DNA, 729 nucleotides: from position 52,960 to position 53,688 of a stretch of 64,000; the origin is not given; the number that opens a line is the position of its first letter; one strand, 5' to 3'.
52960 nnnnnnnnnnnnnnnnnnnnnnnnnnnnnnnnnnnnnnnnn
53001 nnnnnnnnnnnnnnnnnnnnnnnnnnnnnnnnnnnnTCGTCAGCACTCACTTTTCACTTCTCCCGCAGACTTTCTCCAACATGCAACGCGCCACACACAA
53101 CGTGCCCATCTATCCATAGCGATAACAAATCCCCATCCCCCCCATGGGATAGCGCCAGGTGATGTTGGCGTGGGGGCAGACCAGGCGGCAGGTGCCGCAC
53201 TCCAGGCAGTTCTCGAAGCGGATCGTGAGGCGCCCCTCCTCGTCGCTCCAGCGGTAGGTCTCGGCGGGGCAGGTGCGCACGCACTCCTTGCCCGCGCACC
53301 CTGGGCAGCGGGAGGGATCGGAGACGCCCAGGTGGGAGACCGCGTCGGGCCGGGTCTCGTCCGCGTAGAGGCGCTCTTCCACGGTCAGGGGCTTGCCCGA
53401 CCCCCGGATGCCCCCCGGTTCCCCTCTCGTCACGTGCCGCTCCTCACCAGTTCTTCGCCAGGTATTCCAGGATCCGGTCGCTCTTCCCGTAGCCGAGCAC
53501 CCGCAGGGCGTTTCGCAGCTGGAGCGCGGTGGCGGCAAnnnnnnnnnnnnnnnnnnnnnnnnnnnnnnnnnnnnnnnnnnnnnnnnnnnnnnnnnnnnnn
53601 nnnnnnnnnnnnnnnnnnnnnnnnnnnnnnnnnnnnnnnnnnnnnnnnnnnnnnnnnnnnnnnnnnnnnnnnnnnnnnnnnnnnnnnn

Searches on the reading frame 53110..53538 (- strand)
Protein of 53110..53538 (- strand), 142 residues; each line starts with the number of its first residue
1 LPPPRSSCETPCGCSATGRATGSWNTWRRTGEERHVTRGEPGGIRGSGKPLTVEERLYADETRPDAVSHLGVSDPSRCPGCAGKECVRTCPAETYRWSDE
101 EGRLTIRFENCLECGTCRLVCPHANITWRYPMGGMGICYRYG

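Call 21: search_protein_families(library=pfam, proteins=[window:53110-53538:-], max_evalue=0.01)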
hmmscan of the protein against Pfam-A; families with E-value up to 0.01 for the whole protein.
window:53110-53538:- (142 aa): 10 families
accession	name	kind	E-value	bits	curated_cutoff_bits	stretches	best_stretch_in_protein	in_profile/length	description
PF05187.19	Fer4_ETF_QO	-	1e-09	38.9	24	1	86-139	46-103/104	Electron transfer flavoprotein-ubiquinone oxidoreductase, 4Fe-4S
PF13187.11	Fer4_9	-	3.2e-07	30.7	27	1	77-124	1-50/52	4Fe-4S dicluster domain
PF12838.12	Fer4_7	-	4.1e-07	30.8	27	1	77-124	1-51/52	4Fe-4S dicluster domain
PF13237.11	Fer4_10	-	1.2e-06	28.7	25.5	1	72-122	3-53/53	4Fe-4S dicluster domain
PF12837.12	Fer4_6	-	4e-05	23.8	25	1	73-92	4-21/24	4Fe-4S binding domain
PF00037.32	Fer4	-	7.8e-05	22.8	21.1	1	105-126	2-23/24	4Fe-4S binding domain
PF25160.1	LdpA_Fe-S-bd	-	0.00019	21.6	27.6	1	78-127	1-44/49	LdpA Fe-S cluster-binding domain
PF12797.12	Fer4_2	-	0.00038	20.7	24.5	1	106-122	5-21/22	4Fe-4S binding domain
PF13247.11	Fer4_11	-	0.002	18.7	26.2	1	74-135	6-68/100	4Fe-4S dicluster domain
PF14697.11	Fer4_21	-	0.004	17.7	35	0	74-123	4-53/59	4Fe-4S dicluster domain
